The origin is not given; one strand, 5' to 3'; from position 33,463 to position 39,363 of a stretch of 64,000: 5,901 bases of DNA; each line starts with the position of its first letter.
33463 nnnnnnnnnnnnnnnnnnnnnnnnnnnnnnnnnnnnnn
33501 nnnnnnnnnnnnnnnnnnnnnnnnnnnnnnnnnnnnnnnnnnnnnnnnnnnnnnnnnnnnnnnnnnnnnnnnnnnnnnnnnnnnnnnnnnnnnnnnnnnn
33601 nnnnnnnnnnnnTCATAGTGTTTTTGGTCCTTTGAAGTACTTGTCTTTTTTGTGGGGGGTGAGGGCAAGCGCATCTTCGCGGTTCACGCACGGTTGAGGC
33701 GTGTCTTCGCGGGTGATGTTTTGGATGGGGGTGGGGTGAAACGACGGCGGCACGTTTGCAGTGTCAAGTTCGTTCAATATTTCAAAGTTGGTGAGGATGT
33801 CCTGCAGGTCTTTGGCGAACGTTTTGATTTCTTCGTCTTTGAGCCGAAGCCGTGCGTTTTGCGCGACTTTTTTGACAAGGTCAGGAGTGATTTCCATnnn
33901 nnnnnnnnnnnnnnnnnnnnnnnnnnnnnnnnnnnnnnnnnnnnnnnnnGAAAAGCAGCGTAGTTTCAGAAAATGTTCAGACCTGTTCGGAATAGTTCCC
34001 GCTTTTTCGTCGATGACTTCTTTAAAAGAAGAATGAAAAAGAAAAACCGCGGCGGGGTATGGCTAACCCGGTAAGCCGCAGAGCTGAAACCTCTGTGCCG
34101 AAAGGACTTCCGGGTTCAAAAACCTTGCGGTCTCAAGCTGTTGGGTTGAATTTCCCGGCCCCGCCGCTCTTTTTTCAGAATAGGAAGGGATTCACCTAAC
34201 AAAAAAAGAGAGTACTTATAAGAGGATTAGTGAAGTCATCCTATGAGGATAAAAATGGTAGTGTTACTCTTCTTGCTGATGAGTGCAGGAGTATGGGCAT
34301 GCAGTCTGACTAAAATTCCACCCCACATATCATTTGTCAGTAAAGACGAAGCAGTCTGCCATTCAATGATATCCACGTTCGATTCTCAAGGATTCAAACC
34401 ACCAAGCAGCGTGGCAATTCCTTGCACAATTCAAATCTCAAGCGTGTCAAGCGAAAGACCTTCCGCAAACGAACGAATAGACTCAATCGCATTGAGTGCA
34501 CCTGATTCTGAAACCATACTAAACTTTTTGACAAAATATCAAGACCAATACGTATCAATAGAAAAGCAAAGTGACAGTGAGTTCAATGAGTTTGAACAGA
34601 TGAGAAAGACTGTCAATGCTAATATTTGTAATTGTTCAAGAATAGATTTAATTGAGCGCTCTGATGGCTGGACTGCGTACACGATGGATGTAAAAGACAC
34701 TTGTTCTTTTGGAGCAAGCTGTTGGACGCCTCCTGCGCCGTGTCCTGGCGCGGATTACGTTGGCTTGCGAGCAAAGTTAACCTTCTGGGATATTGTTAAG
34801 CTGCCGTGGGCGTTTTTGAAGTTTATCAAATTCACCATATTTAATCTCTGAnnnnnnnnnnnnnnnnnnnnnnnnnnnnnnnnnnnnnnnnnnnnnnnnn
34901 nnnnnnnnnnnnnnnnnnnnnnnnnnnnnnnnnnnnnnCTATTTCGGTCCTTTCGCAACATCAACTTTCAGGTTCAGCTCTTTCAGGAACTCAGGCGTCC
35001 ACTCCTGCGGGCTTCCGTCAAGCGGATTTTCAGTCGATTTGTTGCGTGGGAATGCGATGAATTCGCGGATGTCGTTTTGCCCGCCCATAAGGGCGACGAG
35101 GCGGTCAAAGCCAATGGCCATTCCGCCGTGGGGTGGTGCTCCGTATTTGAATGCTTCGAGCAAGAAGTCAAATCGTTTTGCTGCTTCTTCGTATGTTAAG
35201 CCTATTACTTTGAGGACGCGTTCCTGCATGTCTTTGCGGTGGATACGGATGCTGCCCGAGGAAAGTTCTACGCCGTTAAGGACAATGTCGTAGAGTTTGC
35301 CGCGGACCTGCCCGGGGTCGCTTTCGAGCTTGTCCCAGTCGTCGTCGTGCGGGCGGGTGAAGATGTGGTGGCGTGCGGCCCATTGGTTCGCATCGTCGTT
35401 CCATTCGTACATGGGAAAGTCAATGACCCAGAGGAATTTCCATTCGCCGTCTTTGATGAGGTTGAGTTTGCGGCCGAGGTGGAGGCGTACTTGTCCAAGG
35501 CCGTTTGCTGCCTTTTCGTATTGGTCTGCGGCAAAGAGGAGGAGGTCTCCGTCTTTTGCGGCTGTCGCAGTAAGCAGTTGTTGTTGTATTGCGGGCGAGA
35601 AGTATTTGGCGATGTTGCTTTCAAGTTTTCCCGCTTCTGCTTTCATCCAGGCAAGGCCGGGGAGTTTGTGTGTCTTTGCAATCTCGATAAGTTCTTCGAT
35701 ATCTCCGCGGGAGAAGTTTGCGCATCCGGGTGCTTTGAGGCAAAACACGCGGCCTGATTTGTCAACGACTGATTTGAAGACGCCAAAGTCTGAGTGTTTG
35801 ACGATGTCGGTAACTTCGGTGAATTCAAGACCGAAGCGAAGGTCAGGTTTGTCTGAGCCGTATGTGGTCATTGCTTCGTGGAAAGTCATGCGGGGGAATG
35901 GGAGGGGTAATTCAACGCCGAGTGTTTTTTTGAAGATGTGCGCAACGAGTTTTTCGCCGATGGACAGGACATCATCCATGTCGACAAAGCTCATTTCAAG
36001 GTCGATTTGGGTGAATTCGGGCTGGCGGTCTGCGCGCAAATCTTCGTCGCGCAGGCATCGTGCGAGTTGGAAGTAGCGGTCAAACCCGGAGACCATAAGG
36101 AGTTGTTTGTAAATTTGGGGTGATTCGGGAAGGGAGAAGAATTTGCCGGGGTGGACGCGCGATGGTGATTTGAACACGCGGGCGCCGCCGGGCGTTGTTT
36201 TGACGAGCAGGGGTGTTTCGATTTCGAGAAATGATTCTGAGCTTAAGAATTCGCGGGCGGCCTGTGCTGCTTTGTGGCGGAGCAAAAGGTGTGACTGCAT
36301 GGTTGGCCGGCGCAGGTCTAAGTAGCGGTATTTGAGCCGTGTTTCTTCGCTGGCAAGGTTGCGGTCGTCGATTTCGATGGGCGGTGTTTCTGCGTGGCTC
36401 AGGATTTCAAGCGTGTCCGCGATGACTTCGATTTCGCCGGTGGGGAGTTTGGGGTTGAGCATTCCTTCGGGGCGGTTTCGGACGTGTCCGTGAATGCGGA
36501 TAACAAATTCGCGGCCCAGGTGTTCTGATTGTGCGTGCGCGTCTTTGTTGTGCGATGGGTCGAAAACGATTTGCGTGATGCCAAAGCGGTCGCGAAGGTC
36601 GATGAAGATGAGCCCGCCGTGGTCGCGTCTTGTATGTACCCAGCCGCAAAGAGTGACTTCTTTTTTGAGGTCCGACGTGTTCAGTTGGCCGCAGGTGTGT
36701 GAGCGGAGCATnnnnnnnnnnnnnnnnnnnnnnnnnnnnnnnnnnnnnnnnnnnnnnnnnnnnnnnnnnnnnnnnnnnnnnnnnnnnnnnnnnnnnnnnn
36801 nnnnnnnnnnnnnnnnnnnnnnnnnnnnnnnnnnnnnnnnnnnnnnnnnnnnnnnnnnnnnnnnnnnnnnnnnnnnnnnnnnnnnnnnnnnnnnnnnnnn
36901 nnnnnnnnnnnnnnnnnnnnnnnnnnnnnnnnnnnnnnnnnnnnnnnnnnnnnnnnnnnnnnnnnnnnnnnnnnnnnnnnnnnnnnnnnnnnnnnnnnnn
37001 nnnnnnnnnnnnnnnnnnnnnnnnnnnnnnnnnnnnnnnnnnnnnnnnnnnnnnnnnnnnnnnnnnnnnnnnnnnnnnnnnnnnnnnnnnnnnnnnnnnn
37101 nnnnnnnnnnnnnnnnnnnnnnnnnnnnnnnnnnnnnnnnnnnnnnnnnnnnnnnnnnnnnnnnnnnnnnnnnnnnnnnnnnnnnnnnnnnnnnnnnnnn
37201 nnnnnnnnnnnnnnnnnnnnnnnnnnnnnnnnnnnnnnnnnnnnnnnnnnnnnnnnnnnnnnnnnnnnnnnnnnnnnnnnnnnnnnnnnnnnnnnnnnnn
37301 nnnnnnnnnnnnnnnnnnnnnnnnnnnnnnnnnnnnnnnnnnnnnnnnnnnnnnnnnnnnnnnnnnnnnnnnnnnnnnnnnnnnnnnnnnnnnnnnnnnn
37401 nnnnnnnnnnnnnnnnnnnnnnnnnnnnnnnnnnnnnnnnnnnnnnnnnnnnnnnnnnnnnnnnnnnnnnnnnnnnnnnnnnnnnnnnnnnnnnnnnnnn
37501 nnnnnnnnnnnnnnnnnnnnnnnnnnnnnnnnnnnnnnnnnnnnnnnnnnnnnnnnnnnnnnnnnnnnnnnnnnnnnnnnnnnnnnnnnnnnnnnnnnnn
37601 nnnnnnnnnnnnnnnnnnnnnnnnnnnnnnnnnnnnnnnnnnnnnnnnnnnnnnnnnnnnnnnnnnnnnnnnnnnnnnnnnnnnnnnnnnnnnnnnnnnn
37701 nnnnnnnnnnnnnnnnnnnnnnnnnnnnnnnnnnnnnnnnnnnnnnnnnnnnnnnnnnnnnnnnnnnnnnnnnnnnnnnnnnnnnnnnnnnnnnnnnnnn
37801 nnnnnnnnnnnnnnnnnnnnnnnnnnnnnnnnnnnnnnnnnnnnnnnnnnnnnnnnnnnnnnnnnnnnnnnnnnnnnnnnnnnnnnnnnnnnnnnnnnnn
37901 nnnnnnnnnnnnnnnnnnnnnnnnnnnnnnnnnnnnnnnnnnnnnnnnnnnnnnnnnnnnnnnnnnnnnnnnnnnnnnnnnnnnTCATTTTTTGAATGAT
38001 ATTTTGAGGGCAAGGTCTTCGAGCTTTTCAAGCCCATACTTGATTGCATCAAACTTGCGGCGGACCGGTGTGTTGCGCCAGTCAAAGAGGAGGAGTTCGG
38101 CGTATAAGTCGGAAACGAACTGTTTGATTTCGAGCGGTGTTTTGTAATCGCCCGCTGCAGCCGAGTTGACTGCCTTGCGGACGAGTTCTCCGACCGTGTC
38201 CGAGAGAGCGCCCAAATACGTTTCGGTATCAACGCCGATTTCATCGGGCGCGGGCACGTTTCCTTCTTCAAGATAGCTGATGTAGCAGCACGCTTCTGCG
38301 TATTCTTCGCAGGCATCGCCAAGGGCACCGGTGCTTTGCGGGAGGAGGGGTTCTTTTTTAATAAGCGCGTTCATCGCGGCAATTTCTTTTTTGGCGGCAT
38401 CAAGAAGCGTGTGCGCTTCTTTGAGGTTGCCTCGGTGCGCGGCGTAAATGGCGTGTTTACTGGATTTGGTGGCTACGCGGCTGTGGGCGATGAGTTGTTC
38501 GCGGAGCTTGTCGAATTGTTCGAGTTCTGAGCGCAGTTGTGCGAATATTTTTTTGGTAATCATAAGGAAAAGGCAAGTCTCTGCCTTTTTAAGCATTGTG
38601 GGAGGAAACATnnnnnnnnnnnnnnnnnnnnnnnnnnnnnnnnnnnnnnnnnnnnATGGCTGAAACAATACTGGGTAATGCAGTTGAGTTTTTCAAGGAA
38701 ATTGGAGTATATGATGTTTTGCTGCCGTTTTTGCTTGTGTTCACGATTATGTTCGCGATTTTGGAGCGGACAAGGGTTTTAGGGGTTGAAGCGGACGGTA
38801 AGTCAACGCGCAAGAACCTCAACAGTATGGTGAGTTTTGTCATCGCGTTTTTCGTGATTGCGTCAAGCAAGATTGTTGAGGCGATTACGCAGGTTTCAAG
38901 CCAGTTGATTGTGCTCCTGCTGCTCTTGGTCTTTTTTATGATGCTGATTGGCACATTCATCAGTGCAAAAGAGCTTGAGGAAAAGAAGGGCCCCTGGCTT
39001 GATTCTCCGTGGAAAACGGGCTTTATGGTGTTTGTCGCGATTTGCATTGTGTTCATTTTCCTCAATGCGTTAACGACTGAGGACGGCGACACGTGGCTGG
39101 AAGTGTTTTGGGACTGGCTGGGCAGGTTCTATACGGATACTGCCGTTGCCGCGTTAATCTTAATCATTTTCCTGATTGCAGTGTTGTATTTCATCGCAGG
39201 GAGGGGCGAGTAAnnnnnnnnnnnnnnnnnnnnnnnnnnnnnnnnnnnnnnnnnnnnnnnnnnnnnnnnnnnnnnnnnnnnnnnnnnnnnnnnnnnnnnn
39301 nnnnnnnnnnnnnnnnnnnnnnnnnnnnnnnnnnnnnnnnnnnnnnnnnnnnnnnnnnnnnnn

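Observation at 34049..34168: Long-variable-arm tRNA with a phenylalanine anticodon (GAA) and a T-loop BHB intron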

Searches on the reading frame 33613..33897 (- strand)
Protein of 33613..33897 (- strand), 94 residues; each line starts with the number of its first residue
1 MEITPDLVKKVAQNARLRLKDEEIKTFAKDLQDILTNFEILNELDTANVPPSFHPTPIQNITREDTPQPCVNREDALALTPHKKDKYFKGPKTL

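Call 8: search_protein_families(library=pfam, proteins=[window:33613-33897:-])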
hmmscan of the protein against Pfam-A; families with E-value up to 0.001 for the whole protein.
window:33613-33897:- (94 aa): 1 family
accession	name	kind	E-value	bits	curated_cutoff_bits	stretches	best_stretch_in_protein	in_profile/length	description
PF02686.20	GatC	-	1.1e-19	70.7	23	1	19-89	1-65/66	Glu-tRNAGln amidotransferase C subunit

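Call 20: find_encoding_contigs(protein=window:33613-33897:-, flank=5000, max_places=10)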
Protein window:33613-33897:- (94 aa): 3 contigs read that carry it; 2 places shown.
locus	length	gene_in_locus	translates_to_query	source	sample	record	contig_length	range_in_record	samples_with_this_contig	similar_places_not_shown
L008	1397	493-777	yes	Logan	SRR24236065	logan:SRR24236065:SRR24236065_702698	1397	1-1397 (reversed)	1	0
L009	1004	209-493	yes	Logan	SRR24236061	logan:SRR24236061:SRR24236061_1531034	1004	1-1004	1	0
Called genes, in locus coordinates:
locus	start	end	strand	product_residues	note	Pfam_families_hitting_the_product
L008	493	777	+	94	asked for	PF02686:GatC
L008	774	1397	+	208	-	?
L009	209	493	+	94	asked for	PF02686:GatC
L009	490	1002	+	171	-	?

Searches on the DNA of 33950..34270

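Call 5: search_rna_families(source=window, start=33950, end=34270, threshold=evalue, max_evalue=10, show_alignments=5)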
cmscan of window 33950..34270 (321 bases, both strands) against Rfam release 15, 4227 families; matches with E-value up to 10: 2.
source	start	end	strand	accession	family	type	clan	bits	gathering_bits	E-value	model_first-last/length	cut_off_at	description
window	34183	34235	+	RF00382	DnaX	Cis-reg; frameshift_element;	-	20.2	35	0.025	1-65/65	no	DnaX ribosomal frameshifting element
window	34061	34095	+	RF00005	tRNA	Gene; tRNA;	CL00001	14.9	29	2.4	10-42/71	no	tRNA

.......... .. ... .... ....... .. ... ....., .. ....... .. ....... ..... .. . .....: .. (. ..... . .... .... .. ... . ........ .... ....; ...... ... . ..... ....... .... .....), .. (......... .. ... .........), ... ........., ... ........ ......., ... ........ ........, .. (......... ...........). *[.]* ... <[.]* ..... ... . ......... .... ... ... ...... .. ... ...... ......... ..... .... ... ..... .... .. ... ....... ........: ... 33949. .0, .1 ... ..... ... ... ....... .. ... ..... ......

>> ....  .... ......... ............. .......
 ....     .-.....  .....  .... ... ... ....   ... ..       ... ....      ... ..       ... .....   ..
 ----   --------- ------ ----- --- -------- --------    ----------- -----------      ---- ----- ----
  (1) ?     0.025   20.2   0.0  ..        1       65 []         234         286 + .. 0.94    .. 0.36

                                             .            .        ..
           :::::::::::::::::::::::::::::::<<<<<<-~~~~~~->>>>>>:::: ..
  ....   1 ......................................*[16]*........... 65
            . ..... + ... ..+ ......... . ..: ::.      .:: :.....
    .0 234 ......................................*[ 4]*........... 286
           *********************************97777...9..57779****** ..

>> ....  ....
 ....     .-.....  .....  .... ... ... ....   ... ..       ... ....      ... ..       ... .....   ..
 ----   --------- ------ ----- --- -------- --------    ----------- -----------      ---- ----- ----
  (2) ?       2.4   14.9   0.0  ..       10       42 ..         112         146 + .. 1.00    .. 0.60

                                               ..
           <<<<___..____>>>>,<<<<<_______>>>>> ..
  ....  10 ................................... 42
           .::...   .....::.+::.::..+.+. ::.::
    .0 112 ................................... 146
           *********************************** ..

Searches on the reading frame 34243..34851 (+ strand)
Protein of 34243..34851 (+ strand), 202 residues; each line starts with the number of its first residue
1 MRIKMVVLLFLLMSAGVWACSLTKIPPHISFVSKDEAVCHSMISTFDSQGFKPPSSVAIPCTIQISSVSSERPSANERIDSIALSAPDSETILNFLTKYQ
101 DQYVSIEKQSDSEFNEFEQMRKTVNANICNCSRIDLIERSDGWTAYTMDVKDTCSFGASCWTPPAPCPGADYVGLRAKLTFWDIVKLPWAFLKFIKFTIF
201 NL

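Call 8: search_protein_families(library=pfam, proteins=[window:34243-34851:+])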
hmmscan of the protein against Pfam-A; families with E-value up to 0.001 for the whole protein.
window:34243-34851:+ (202 aa): 0 families

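Call 19: find_encoding_contigs(protein=window:34243-34851:+, flank=5000, max_places=10)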
Protein window:34243-34851:+ (202 aa): no gene with exactly this product is on record in the collection.

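Call 45: find_homologous_proteins(query=window:34243-34851:+, max_evalue=0.001)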
Query window:34243-34851:+ (202 aa): 1 proteins with E <= 0.001 among 51 candidates.
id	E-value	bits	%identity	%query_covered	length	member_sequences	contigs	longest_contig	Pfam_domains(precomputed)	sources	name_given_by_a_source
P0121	1.9e-130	451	100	98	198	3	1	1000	-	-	-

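Call 46: find_encoding_contigs(protein=P0121, flank=5000, max_places=10)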
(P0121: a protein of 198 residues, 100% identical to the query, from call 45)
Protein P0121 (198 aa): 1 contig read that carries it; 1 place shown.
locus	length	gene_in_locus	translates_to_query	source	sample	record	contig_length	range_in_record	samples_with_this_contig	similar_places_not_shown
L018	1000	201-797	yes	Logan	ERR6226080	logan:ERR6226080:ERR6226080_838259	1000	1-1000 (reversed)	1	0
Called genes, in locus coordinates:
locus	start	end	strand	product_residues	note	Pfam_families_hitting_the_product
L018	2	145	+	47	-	?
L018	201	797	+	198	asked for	-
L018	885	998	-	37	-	?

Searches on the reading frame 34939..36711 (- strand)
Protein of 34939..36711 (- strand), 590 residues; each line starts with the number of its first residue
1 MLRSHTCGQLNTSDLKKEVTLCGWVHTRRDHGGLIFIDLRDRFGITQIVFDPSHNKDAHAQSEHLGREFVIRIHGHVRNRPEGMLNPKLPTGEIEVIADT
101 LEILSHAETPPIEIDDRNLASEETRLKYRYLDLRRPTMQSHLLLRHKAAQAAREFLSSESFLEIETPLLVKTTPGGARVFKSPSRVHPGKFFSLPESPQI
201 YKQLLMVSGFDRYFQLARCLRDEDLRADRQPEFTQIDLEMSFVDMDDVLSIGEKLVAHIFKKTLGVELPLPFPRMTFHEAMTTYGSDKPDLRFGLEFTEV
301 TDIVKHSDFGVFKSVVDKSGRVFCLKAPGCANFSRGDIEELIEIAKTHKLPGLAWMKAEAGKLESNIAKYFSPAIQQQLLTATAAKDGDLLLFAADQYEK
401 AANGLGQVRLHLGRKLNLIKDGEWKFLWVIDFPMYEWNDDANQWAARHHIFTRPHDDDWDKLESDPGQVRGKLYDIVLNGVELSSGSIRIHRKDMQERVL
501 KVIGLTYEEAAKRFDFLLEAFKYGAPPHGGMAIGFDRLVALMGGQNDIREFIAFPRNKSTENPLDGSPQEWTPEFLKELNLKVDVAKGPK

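Call 7: find_encoding_contigs(protein=window:34939-36711:-, flank=10000, max_places=6)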
Protein window:34939-36711:- (590 aa): 2 contigs read that carry it; 1 place shown.
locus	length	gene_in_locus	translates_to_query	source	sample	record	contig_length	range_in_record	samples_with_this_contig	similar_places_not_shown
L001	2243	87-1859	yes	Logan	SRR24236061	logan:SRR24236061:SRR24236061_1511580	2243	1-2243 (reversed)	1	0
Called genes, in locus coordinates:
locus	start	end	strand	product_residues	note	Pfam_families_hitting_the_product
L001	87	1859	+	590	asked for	PF01336:tRNA_anti-codon, PF00152:tRNA-synt_2, PF02938:GAD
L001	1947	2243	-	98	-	?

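Call 8: search_protein_families(library=pfam, proteins=[window:34939-36711:-])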
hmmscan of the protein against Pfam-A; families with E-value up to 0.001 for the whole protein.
window:34939-36711:- (590 aa): 3 families
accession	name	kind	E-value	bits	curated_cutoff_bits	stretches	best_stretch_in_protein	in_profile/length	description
PF00152.25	tRNA-synt_2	-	9.1e-117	390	25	1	121-558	1-308/308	tRNA synthetases class II (D, K and N)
PF02938.19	GAD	-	4.9e-21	75.2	23.4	1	312-403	1-93/95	GAD domain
PF01336.31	tRNA_anti-codon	-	2.3e-19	69.6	27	1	19-104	1-75/75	OB-fold nucleic acid binding domain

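Call 13: find_homologous_proteins(query=window:34939-36711:-, max_evalue=1e-50)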
Query window:34939-36711:- (590 aa): 8000 proteins with E <= 1e-50 among 8000 candidates; the best 120 are listed.
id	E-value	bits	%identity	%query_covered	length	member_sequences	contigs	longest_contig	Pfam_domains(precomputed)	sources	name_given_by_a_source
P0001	0.0e+0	1368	100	100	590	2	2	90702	PF01336.32,PF02938.20,PF00152.26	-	-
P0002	0.0e+0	1170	83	99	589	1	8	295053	PF01336.32,PF02938.20,PF00152.26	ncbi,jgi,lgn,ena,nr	ncbi:aspartate--tRNA ligase [Candidatus Woesearchaeota archaeon]|nr:aspartate--tRNA ligase [Candidat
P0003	0.0e+0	1133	81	99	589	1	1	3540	PF01336.32,PF02938.20,PF00152.26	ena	-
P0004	0.0e+0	1051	76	99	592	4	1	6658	PF01336.32,PF02938.20,PF00152.26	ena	-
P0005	0.0e+0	1049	75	99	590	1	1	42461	PF01336.32,PF02938.20,PF00152.26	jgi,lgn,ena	-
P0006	0.0e+0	1034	74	99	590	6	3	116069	PF01336.32,PF02938.20,PF00152.26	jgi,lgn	jgi:aspartyl-tRNA synthetase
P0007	0.0e+0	1025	74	99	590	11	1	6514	PF01336.32,PF02938.20,PF00152.26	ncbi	-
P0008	0.0e+0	1019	74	99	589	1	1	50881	PF01336.32,PF02938.20,PF00152.26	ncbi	-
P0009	0.0e+0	1018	74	99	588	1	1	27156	PF01336.32,PF02938.20,PF00152.26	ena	-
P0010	0.0e+0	1014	74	99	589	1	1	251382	PF01336.32,PF02938.20,PF00152.26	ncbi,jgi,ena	-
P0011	0.0e+0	1012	73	99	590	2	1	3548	PF01336.32,PF02938.20,PF00152.26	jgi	jgi:aspartyl-tRNA synthetase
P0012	1.3e-298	1009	73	99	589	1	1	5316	PF01336.32,PF02938.20,PF00152.26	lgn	-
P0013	5.9e-295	997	72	99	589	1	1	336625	PF01336.32,PF02938.20,PF00152.26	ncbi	-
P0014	9.4e-295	997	71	99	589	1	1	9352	PF01336.32,PF02938.20,PF00152.26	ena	-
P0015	1.0e-294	997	72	100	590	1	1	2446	PF01336.32,PF02938.20,PF00152.26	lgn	-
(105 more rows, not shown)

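Call 15: find_encoding_contigs(protein=P0002, flank=10000, max_places=3)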
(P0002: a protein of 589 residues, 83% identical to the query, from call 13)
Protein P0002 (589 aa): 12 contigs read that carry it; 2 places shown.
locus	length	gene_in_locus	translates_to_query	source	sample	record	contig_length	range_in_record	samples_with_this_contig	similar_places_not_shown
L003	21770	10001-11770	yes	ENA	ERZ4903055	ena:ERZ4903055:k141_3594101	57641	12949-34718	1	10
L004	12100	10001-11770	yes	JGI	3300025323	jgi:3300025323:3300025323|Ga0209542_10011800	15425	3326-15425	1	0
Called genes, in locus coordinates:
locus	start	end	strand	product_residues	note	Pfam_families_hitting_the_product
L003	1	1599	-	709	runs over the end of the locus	-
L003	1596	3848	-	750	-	PF00437:T2SSE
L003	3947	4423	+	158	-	-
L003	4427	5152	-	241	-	PF13489:Methyltransf_23, PF13847:Methyltransf_31 (weak), PF08241:Methyltransf_11, PF08242:Methyltransf_12, PF13649:Methyltransf_25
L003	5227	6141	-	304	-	-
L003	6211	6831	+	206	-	-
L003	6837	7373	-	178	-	-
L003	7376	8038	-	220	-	-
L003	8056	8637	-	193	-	-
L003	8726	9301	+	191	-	PF01997:Translin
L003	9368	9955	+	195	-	-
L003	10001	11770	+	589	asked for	PF01336:tRNA_anti-codon, PF00152:tRNA-synt_2, PF02938:GAD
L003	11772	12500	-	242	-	PF01978:TrmB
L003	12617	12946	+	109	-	PF05005:Ocnus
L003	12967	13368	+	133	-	-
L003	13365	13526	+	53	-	-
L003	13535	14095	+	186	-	-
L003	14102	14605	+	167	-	-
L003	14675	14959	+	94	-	PF02686:GatC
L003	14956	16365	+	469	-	PF01425:Amidase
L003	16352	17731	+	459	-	PF02934:GatB_N, PF02637:GatB_Yqey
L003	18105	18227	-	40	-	-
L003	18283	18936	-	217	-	PF00106:adh_short, PF13561:adh_short_C2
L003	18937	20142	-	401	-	PF00149:Metallophos, PF12850:Metallophos_2 (weak)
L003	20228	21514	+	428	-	PF03446:NAD_binding_2 (faint), PF03721:UDPG_MGDP_dh_N, PF00984:UDPG_MGDP_dh, PF03720:UDPG_MGDP_dh_C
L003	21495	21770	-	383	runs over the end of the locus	PF20706:GT4-conflict (weak), PF00534:Glycos_transf_1, PF13692:Glyco_trans_1_4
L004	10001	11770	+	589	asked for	PF01336:tRNA_anti-codon, PF00152:tRNA-synt_2, PF02938:GAD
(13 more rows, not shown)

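Call 16: find_encoding_contigs(protein=P0006, flank=10000, max_places=3)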
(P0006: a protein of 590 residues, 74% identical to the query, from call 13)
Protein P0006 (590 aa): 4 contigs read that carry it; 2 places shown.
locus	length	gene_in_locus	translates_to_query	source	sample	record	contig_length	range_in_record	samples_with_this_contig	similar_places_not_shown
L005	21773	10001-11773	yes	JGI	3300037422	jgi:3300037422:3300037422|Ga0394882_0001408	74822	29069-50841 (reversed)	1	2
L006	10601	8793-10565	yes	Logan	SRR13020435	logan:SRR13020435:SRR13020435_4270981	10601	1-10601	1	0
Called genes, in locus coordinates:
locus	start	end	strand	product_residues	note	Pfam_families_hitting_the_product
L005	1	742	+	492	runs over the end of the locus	PF00587:tRNA-synt_2b (weak), PF03129:HGTP_anticodon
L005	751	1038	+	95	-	PF21473:OB_Ssb-like, PF01336:tRNA_anti-codon (weak)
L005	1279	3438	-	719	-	-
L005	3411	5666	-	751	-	PF00437:T2SSE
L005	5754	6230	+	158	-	-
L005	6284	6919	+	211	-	-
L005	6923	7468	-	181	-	-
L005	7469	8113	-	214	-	-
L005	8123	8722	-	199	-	-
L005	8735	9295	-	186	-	-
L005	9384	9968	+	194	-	PF01997:Translin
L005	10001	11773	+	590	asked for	PF01336:tRNA_anti-codon, PF00152:tRNA-synt_2, PF02938:GAD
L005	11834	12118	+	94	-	PF02686:GatC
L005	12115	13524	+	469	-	PF01425:Amidase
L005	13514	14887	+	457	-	PF02934:GatB_N, PF02637:GatB_Yqey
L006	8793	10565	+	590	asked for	PF01336:tRNA_anti-codon, PF00152:tRNA-synt_2, PF02938:GAD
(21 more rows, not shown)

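Call 17: find_encoding_contigs(protein=P0010, flank=10000, max_places=3)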
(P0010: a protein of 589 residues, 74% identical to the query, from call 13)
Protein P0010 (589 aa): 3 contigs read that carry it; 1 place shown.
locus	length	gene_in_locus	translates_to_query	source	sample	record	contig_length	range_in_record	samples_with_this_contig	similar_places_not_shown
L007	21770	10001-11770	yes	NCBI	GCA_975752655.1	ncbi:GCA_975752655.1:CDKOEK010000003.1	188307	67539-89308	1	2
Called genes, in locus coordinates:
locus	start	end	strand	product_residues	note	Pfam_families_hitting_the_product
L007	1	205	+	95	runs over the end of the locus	PF21473:OB_Ssb-like, PF01336:tRNA_anti-codon (weak)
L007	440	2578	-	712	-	-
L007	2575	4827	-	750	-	PF00437:T2SSE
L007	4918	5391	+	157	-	-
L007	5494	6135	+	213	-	-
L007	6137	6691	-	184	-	-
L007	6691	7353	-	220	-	-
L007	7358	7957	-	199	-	-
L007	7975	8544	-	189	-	-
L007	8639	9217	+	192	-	PF01997:Translin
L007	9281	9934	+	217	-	PF00702:Hydrolase, PF12710:HAD (weak), PF13419:HAD_2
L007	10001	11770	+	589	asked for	PF01336:tRNA_anti-codon, PF00152:tRNA-synt_2, PF02938:GAD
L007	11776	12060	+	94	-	PF02686:GatC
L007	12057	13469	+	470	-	PF01425:Amidase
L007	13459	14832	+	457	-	PF02934:GatB_N, PF02637:GatB_Yqey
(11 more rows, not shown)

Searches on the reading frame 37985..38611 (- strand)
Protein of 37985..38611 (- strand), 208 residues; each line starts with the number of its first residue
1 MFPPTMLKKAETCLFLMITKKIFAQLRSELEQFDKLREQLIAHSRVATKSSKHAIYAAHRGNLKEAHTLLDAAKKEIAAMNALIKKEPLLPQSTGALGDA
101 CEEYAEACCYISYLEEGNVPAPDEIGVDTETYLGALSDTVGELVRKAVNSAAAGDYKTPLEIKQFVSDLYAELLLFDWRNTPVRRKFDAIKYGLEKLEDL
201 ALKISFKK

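Call 54: search_protein_families(library=pfam, proteins=[window:37985-38611:-], max_evalue=0.01)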
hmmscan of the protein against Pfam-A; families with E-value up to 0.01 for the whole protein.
window:37985-38611:- (208 aa): 1 family
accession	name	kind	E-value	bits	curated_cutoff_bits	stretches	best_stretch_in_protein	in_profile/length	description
PF01997.21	Translin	-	4.3e-25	89.3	25.9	1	36-205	2-202/205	Translin family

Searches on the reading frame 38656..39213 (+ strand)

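Call 54: search_protein_families(library=pfam, proteins=[window:38656-39213:+], max_evalue=0.01)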
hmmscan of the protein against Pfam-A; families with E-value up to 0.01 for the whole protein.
window:38656-39213:+ (185 aa): 1 family
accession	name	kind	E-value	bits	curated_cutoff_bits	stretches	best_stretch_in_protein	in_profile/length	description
PF01757.29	Acyl_transf_3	-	0.00099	18.7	31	1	23-171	128-259/326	Acyltransferase domain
